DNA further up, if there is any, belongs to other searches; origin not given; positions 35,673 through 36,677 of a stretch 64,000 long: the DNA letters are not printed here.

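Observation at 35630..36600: About 1 kb AT-rich island carrying a single orphan 235-aa gene between core genes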

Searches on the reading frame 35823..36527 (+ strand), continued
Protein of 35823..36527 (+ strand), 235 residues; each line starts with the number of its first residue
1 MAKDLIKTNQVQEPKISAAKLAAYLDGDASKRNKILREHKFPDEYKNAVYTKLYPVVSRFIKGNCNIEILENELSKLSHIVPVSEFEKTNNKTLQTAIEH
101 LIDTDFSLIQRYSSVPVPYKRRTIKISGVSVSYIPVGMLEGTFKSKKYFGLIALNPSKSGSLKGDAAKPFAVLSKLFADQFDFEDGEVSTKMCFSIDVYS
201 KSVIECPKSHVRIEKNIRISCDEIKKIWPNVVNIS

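Call 38: fold_search(model_id=the predicted structure, library=viral)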
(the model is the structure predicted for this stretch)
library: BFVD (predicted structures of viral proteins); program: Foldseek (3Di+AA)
matches with E <= 10: 289; with E <= 0.001: 3
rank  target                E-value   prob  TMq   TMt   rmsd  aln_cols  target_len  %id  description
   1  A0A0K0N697            8.0e-05  1.00  0.49  0.33   6.7       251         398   12  PD-(D/E)XK endonuclease-like domain-containing protein [Tsukamurella phage TIN4]
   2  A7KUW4                2.3e-04  1.00  0.49  0.44   7.2       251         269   10  (no name in the UniProt tables at hand)
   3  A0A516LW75            2.7e-04  1.00  0.41  0.40   7.4       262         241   10  (no name in the UniProt tables at hand)
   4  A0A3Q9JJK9            1.1e-03  1.00  0.45  0.22   7.2       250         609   12  (no name in the UniProt tables at hand)
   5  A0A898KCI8            1.2e-03  1.00  0.46  0.39   7.4       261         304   10  (no name in the UniProt tables at hand)
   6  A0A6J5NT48            1.6e-03  1.00  0.42  0.40   7.6       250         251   10  Uncharacterized protein [uncultured Caudovirales phage]
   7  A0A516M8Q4            1.9e-03  1.00  0.49  0.39   7.0       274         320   11  (no name in the UniProt tables at hand)
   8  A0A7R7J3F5            2.3e-03  1.00  0.41  0.38   8.3       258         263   10  (no name in the UniProt tables at hand)
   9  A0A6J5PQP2            2.6e-03  1.00  0.45  0.39   7.3       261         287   12  PD-(D/E)XK nuclease superfamily [uncultured Caudovirales phage]
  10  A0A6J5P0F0            2.7e-03  1.00  0.43  0.39   7.3       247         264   12  PD-(D/E)XK nuclease superfamily [uncultured Caudovirales phage]
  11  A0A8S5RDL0            2.9e-03  1.00  0.45  0.31  10.2       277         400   11  PD-(D/E)XK nuclease superfamily protein [virus sp. ctkyY8]
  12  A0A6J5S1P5            3.4e-03  0.99  0.40  0.27   7.7       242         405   11  Exodeoxyribonuclease 8, PDDEXK-like domain containing protein [uncultured Caudovirales phage]
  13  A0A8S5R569            4.2e-03  0.94  0.37  0.24  19.2       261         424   15  PD-(D/E)XK nuclease superfamily protein [Ackermannviridae sp. ctaCq7]
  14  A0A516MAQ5            4.9e-03  0.99  0.45  0.42   8.1       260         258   11  (no name in the UniProt tables at hand)
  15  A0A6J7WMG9            5.2e-03  1.00  0.48  0.35   6.6       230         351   10  Uncharacterized protein [uncultured Caudovirales phage]
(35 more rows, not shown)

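Call 42: find_related_loci(query=A2, collection=genome_contigs, flank=6000)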
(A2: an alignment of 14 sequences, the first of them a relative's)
Query A2 (234 aa) in genome_contigs; peptide patterns used: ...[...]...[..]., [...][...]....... (x = any residue, [..] = any of these).
145 stretches matched a pattern; 88 encode a relative of the query (tblastn E <= 1e-3); the best 80 are kept; 80 distinct loci.
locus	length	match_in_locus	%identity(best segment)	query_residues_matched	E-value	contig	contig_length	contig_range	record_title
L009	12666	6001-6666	56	15-234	1e-76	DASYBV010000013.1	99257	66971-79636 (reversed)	MAG TPA_asm: Puia sp. isolate SMAG_U4916 k141_2336429, whole genome shotgun sequence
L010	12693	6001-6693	53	3-234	1e-67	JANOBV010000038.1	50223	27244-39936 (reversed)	MAG: Bacteroidota bacterium isolate VAR_18_concoct_168_sub VAR_18_k141_1339032, whole genome shotgun sequence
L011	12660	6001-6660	52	15-234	7e-63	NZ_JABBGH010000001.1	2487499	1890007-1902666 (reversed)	Hymenobacter polaris strain RP-2-7 contig1, whole genome shotgun sequence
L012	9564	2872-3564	45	1-231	7e-60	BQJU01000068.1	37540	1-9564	MAG: Saprospiraceae bacterium DHS20C18 DNA, sequence068, whole genome shotgun sequence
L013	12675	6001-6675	44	9-234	9e-49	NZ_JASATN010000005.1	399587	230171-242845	Dyadobacter sp. OTU695 5, whole genome shotgun sequence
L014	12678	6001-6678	39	7-231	2e-45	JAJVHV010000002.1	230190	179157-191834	MAG: Phycisphaerae bacterium isolate Bin_15R c_000000000255, whole genome shotgun sequence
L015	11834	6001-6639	39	13-231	8e-40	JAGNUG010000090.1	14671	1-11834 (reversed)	MAG: Flavobacteriales bacterium isolate Go_SlAct_bin_193 Go_SlAct_17369_length_14671_cov_5.697745, whole genome shotgun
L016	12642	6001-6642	38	14-231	2e-39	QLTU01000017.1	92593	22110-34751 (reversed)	UNVERIFIED_CONTAM: Acidovorax defluvii strain DSM 12644 Ga0215655_117, whole genome shotgun sequence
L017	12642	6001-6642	38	14-231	2e-39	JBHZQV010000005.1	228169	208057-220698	Sphingomonas sp. NCPPB 2930 strain NCPPB 2984 scf_1489446_5, whole genome shotgun sequence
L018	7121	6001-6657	40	15-234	2e-39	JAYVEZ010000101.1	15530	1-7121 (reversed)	MAG: Cytophagales bacterium isolate GL36_UP_metabinner_3 GL36_UP_metabinner_3_100, whole genome shotgun sequence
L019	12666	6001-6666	38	15-234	2e-39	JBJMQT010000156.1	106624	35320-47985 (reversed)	MAG: Gemmataceae bacterium isolate H3_18_all_fractions_metab_conc_21_57_12 k255_6063307, whole genome shotgun sequence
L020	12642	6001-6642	38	14-231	1e-39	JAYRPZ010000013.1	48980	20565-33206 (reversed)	MAG: Acidovorax sp. isolate XM1_ASGE2bin.18 k141_40656, whole genome shotgun sequence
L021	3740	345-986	35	14-231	6e-39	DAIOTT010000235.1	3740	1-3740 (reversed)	MAG TPA_asm: Candidatus Sumerlaeota bacterium isolate CTOTU7337 NODE_43351_length_3740_cov_4.522659, whole genome shotgu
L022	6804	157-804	35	16-231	1e-38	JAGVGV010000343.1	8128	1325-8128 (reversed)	MAG: Deltaproteobacteria bacterium isolate DeMMO2_24 c_000000005543, whole genome shotgun sequence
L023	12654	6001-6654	37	10-231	9e-38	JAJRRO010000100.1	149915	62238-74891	MAG: Bacteroidetes bacterium isolate Dive100_bin3.23 k141_863502, whole genome shotgun sequence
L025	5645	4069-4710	37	14-231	1e-37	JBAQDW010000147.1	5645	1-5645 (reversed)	MAG: Rhodoferax sp. isolate MFD10577_ilm_asm_bin18 k127_105965, whole genome shotgun sequence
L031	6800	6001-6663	32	12-231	9e-35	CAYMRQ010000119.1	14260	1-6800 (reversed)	MAG TPA_asm: uncultured Rhizobium sp. isolate SRP119689_co1_34 genome assembly, contig: NODE_6092_length_14260_cov_4.119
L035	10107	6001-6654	34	14-231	4e-34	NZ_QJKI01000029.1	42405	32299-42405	Rivihabitans pingtungensis strain DSM 29661 Ga0244579_129, whole genome shotgun sequence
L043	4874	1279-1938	34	14-231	5e-32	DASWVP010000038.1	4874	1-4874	MAG TPA_asm: Azospirillum sp. isolate SMAG_U3633 k141_546023, whole genome shotgun sequence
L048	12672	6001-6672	31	8-231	8e-31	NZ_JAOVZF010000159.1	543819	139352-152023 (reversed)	Paraliomyxa miuraensis strain SMH-27-4 scf183c25, whole genome shotgun sequence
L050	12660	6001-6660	33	16-234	2e-30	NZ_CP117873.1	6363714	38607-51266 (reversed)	Lysobacter enzymogenes strain Lj46 chromosome, complete genome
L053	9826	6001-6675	34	8-231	2e-29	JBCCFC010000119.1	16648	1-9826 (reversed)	MAG: Chloroflexota bacterium isolate P01_B01_bin.121 k141_3993917_length_16648_cov_9.9892, whole genome shotgun sequence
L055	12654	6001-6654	31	16-231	2e-29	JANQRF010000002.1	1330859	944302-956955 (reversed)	MAG: Alphaproteobacteria bacterium isolate IP29b_bin.51 k99_1008781, whole genome shotgun sequence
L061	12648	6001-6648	30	16-231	2e-27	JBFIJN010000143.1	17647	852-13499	MAG: Nannocystaceae bacterium isolate Mix_sand11.2021.09.Z.87 k141_618433_length_17647_cov_24.1390, whole genome shotgun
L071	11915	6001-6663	29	16-231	1e-25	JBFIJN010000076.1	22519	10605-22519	MAG: Nannocystaceae bacterium isolate Mix_sand11.2021.09.Z.87 k141_1018778_length_22519_cov_18.0566, whole genome shotgu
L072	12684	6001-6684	30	4-231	2e-25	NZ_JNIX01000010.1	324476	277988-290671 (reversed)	Brevundimonas bacteroides DSM 4726 Q333DRAFT_scaffold00004.4_C, whole genome shotgun sequence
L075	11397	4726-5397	28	14-234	2e-24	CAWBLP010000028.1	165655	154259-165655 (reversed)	MAG: uncultured Alphaproteobacteria bacterium isolate MFD02416.bin.1.382 genome assembly, contig: contig_67259, whole ge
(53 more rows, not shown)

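Call 46: search_protein_families(library=pfam, proteins=[L011:3889-4809:+, L011:4802-5896:+, L043:995-1270:-, L055:5711-6004:-, L053:6779-8665:-, L050:4298-5959:+, L048:4298-5797:+, L071:6846-7553:+, L020:4525-5547:-, L061:2558-4288:+], max_evalue=0.001)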
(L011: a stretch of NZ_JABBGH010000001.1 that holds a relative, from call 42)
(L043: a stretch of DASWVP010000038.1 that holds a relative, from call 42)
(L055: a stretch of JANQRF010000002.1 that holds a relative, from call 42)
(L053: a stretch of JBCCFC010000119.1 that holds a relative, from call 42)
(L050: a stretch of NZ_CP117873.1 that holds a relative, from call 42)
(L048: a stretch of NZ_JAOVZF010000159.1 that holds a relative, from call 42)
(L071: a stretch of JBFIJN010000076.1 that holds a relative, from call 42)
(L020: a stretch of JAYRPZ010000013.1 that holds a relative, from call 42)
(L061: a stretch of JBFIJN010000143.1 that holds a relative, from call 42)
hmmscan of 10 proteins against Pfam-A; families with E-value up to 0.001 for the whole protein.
L011:3889-4809:+ (306 aa): 2 families
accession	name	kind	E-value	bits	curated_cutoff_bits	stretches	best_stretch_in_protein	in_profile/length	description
PF12762.13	DDE_Tnp_IS1595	-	2.1e-44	151.6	27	1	129-276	2-153/153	ISXO2-like transposase domain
PF12760.12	Zn_ribbon_IS1595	-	0.00015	22.1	25.4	1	16-55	1-41/46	Transposase zinc-ribbon domain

L011:4802-5896:+ (364 aa): 1 family
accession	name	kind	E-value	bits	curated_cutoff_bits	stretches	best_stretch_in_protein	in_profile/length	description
PF10546.14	P63C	-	3.3e-24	85.8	26.1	1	176-268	1-93/93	P63C domain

L043:995-1270:- (91 aa): 0 families

L055:5711-6004:- (97 aa): 0 families

L053:6779-8665:- (628 aa): 3 families
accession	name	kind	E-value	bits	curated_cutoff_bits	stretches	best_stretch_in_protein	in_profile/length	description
PF00664.28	ABC_membrane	-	5.4e-52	177.6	28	1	65-330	1-268/274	ABC transporter transmembrane region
PF00005.33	ABC_tran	-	3.2e-31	109.2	25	1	398-547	1-137/137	ABC transporter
PF13401.12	AAA_22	-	0.00041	21.1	27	0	411-547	8-95/130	AAA domain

L050:4298-5959:+ (553 aa): 6 families
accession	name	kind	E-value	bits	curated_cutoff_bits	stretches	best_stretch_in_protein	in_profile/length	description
PF00158.32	Sigma54_activat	-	6.6e-68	228.1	20.2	1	239-405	1-167/168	Sigma-54 interaction domain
PF14532.12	Sigma54_activ_2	-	1.7e-22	80.6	25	1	240-410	1-138/138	Sigma-54 interaction domain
PF25601.1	AAA_lid_14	-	7.9e-22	77.3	27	1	411-480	1-70/87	AAA+ ATPase lid domain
PF20161.5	VpsR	-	1.8e-19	70.1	23.7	1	97-214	10-121/121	VpsR domain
PF02954.25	HTH_8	-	4.5e-07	29.9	22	1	502-536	7-41/42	Bacterial regulatory protein, Fis family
PF07728.20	AAA_5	-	0.00039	20.9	22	1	262-376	1-118/139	AAA domain (dynein-related subfamily)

L048:4298-5797:+ (499 aa): 3 families
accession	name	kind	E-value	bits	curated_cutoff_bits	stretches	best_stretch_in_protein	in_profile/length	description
PF01189.24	Methyltr_RsmB-F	-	1.4e-36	126.5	27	1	303-496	2-198/199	16S rRNA methyltransferase RsmB/F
PF01029.23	NusB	-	6.8e-15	56.1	23.1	1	58-180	3-132/133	NusB family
PF22458.1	RsmF-B_ferredox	-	4.2e-08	33.7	27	1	206-279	2-72/74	Methyltr_RsmF/B-like, ferredoxin-like domain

L071:6846-7553:+ (235 aa): 1 family
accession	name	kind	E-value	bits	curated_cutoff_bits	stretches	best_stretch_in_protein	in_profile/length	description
PF00834.25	Ribul_P_3_epim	-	1e-76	257.2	21.1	1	8-210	2-198/198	Ribulose-phosphate 3 epimerase family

L020:4525-5547:- (340 aa): 2 families
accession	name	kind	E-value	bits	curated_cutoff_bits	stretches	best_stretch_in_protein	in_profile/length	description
PF00589.27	Phage_integrase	-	5.2e-38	131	27.1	1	120-326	2-169/172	Phage integrase family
PF13495.12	Phage_int_SAM_4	-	1.4e-29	102.8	27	1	20-103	1-84/85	Phage integrase, N-terminal SAM-like domain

L061:2558-4288:+ (576 aa): 5 families
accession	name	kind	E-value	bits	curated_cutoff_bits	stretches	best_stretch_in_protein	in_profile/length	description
PF07631.16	PSD4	-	1.5e-39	135.8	23.3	1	235-363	1-128/128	Protein of unknown function (DUF1592)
PF07627.16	PSCyt3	-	6.2e-25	87.8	27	1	381-480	1-98/98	Protein of unknown function (DUF1588)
PF07637.16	PSD5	-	4.7e-22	78.5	34.2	1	160-223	2-62/62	Protein of unknown function (DUF1595)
PF07626.16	PSD3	-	4.9e-12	46.6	23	1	73-139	2-64/65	Protein of unknown function (DUF1587)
PF07624.16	PSD2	-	5.1e-10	39.4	25.8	1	499-567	4-74/74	Protein of unknown function (DUF1585)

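Call 57: search_protein_families(library=ncbifam, alignment_id=A1, max_evalue=0.01)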
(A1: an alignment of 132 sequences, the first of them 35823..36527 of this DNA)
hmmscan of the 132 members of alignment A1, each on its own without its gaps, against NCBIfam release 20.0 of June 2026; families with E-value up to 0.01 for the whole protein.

A. member 1, window:35823-36527:+ (235 aa): 0 families

B. families by the number of members that match (of 132 scanned): 5 families
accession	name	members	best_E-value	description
NF011088.0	PRK14511.1-6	1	0.0017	malto-oligosyltrehalose synthase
NF004602.0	PRK05932.2-4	1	0.0027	RNA polymerase factor sigma-54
NF011251.0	PRK14657.1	1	0.0031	holo-[acyl-carrier-protein] synthase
TIGR03331.1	SAM_DCase_Eco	1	0.0055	adenosylmethionine decarboxylase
NF058505.1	phyc_lyase_CpeY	1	0.0078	C-phycoerythrin alpha-cysteine-82 phycoerythrobilin lyase CpeY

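Call 58: search_dna_similar(query=P0153, collection=phages, mode=protein, max_evalue=0.001, max_rows=25)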
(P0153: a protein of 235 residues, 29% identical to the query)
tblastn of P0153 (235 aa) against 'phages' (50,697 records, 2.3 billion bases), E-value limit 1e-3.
No match.

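Call 59: search_dna_similar(query=P0153, collection=plasmids, mode=protein, max_evalue=0.001, max_rows=25)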
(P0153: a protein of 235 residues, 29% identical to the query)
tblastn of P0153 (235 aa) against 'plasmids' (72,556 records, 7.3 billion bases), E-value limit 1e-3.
Records with a match: 2; places in all: 2; records where one place covers at least 80% of the query: 0.
Best place of each record, by identity: <60% 2.
By first word of the organism name: Planctomyces 1; Rhizobium 1.
By predicted mobility (MOB-suite, as given by PLSDB): non-mobilizable 1; conjugative 1.
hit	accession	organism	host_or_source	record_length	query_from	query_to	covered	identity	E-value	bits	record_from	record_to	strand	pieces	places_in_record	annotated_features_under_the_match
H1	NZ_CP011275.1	Planctomyces sp. SH-PL62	cell culture,sugar beet rhizosphere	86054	118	229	48%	31.0%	7e-10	66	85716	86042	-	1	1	none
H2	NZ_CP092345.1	Rhizobium gallicum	Phaseolus vulgaris,Cell culture,nodule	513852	115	232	50%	28.6%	7e-5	51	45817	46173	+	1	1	hypothetical protein (x2)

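Call 71: search_protein_families(library=pfam, alignment_id=A3, max_evalue=0.00001)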
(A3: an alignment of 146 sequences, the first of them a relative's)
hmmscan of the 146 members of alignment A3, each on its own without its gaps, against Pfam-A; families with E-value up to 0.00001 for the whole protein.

A. member 1, L009:4883-5599:+ (239 aa): 0 families

B. families by the number of members that match (of 146 scanned): 93 families (the first 25 are shown)
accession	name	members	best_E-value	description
PF02867.20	Ribonuc_red_lgC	5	1.4e-69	Ribonucleotide reductase, barrel domain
PF12762.13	DDE_Tnp_IS1595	5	7.4e-46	ISXO2-like transposase domain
PF12760.12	Zn_ribbon_IS1595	5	3.6e-15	Transposase zinc-ribbon domain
PF00317.26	Ribonuc_red_lgN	4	2.2e-25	Ribonucleotide reductase, all-alpha domain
PF03477.21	ATP-cone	4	1.4e-16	ATP cone domain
PF16363.11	GDP_Man_Dehyd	2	1.9e-143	GDP-mannose 4,6 dehydratase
PF00268.27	Ribonuc_red_sm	2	1.6e-78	Ribonucleotide reductase, small chain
PF01370.27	Epimerase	2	2.9e-72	NAD dependent epimerase/dehydratase family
PF00158.32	Sigma54_activat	2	4.1e-66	Sigma-54 interaction domain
PF00589.27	Phage_integrase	2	6.7e-42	Phage integrase family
PF07586.16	HXXSHH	2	1.5e-33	Protein of unknown function (DUF1552)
PF13495.12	Phage_int_SAM_4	2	1.3e-29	Phage integrase, N-terminal SAM-like domain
PF10546.14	P63C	2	2.7e-24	P63C domain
PF14532.12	Sigma54_activ_2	2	1.9e-20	Sigma-54 interaction domain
PF01029.23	NusB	2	5.2e-16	NusB family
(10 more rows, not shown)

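Call 72: search_protein_families(library=padloc, alignment_id=A3, max_evalue=1e-8)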
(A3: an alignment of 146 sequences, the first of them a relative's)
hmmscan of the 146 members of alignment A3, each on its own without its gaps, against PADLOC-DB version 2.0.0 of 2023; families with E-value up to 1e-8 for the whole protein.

A. member 1, L009:4883-5599:+ (239 aa): 0 families

B. families by the number of members that match (of 146 scanned): 177 families (the first 25 are shown)
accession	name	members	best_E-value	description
PDLC01995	RtcR_PspF2--CARF_AAA_HTH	2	4e-106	-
PDLC01993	RtcR--CARF_AAA_HTH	2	1.6e-49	-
PDLC01994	RtcR_PspF1--CARF_AAA_HTH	2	5.2e-45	-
PDLC04135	mad3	2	1.1e-22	mads_3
PDLC04851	PDC-S05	1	1.8e-148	-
PDLC04871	PDC-S05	1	3.7e-147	-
PDLC04868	PDC-S05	1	4.3e-143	-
PDLC04853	PDC-S05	1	4.8e-140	-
PDLC04852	PDC-S05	1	4.3e-128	-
PDLC04843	PDC-S05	1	7.7e-119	-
PDLC01765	Cas3c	1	7.5e-101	-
PDLC04864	PDC-S05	1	4.9e-100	-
PDLC02227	AbiEi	1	5.6e-94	AbiEi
PDLC01766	Cas3c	1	6.3e-93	-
PDLC04870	PDC-S05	1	9.9e-90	-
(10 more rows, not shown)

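Call 74: find_encoding_contigs(protein=P0002, flank=6000, max_places=2)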
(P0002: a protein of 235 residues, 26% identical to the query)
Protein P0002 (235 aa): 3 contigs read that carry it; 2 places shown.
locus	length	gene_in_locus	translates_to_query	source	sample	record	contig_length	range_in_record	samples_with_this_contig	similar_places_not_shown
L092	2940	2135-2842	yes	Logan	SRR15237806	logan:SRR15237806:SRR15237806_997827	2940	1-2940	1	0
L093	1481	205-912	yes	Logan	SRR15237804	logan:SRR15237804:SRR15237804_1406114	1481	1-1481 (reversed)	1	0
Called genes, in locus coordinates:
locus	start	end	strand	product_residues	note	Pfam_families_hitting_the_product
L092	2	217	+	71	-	?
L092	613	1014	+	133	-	-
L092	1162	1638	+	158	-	-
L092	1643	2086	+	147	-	-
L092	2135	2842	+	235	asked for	-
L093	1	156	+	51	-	?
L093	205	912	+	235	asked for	-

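Call 78: search_protein_families(library=ncbifam, proteins=[L020:4525-5547:-, L025:2903-3937:-, L035:4335-5324:-, L031:5732-5974:-, L004:9734-9973:-, L007:9345-9989:+, L011:3889-4809:+, L031:4683-5600:+], max_evalue=0.001)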
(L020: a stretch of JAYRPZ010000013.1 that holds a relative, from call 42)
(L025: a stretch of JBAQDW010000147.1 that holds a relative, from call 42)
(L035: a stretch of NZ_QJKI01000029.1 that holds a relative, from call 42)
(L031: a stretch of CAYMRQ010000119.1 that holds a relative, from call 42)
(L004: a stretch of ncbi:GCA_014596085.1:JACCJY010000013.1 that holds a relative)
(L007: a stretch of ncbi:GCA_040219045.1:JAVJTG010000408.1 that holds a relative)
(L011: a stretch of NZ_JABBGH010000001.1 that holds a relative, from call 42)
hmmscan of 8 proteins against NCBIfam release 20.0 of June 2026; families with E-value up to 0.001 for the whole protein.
L020:4525-5547:- (340 aa): 12 families
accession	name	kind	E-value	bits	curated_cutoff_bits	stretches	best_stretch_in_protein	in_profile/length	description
TIGR02249.1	integrase_gron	subfamily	6.8e-140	465.9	265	1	20-340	1-315/315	integron integrase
NF011946.0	PRK15417.1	equivalog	9.1e-116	386.7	435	1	14-340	10-330/337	integron integrase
NF040815.2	recomb_XerA_Arch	equivalog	1.4e-53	182.2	220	2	25-200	4-176/263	site-specific tyrosine recombinase/integron integrase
TIGR02225.1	recomb_XerD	equivalog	1.5e-43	149.2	329.6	2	261-328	210-277/290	site-specific tyrosine recombinase XerD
TIGR02224.1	recomb_XerC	equivalog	3.4e-43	148.1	335.15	2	260-325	212-277/295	tyrosine recombinase XerC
NF001399.0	PRK00283.1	subfamily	1.2e-41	142.9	279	1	57-328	48-286/300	tyrosine recombinase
NF002331.0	PRK01287.1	subfamily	3.4e-33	115.1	371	2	10-200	19-227/365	site-specific tyrosine recombinase XerC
NF003462.0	PRK05084.1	equivalog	1.5e-17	63.4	267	1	279-331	298-350/360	tyrosine recombinase XerS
NF007370.0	PRK09870.1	subfamily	7.1e-08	32.3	221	1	271-324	125-178/200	tyrosine-type DNA invertase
NF007371.0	PRK09871.1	subfamily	7.4e-08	32.2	222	1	266-324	115-173/198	tyrosine-type DNA invertase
NF040693.1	recomb_GmtY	equivalog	1.7e-06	27.5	340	0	263-324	370-431/441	gamma-mobile-trio recombinase GmtY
NF041502.1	integrase_1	equivalog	0.00018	20.4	350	1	272-326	307-361/484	site-specific integrase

L025:2903-3937:- (344 aa): 13 families
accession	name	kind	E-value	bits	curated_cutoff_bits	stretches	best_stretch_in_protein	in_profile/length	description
NF011946.0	PRK15417.1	equivalog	5.1e-137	456.6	435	1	14-340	8-330/337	integron integrase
TIGR02249.1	integrase_gron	subfamily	7.8e-135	449.2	265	1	22-340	1-315/315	integron integrase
NF040815.2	recomb_XerA_Arch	equivalog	1.6e-50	172.1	220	2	257-325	186-254/263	site-specific tyrosine recombinase/integron integrase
NF001399.0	PRK00283.1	subfamily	1.8e-46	158.7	279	1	62-327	47-285/300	tyrosine recombinase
TIGR02225.1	recomb_XerD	equivalog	2.6e-46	158.3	329.6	2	257-327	206-276/290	site-specific tyrosine recombinase XerD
TIGR02224.1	recomb_XerC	equivalog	9.7e-45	153.2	335.15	2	260-325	212-277/295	tyrosine recombinase XerC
NF002331.0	PRK01287.1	subfamily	2.4e-32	112.3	371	2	29-193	36-214/365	site-specific tyrosine recombinase XerC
NF003462.0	PRK05084.1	equivalog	1.5e-16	60.1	267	2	280-335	299-354/360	tyrosine recombinase XerS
NF007371.0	PRK09871.1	subfamily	4e-09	36.3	222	1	252-324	101-173/198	tyrosine-type DNA invertase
NF007370.0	PRK09870.1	subfamily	1.6e-08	34.4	221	1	269-324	123-178/200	tyrosine-type DNA invertase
NF002685.0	PRK02436.1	equivalog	3.6e-07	30.3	178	1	76-214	53-182/245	site-specific tyrosine recombinase XerD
NF040693.1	recomb_GmtY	equivalog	2.3e-05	23.8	340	0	255-324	362-431/441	gamma-mobile-trio recombinase GmtY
NF041502.1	integrase_1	equivalog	0.00013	20.9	350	0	264-326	296-361/484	site-specific integrase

L035:4335-5324:- (330 aa): 0 families

L031:5732-5974:- (80 aa): 0 families

L004:9734-9973:- (79 aa): 0 families

L007:9345-9989:+ (214 aa): 0 families

L011:3889-4809:+ (306 aa): 1 family
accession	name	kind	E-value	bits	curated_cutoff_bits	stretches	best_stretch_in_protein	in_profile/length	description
NF033547.1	transpos_IS1595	equivalog_domain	2e-62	210.9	75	1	72-278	2-215/215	IS1595 family transposase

L031:4683-5600:+ (305 aa): 1 family
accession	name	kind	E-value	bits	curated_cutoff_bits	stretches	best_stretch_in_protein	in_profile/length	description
NF033547.1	transpos_IS1595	equivalog_domain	1.6e-57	194.8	75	1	72-274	1-213/215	IS1595 family transposase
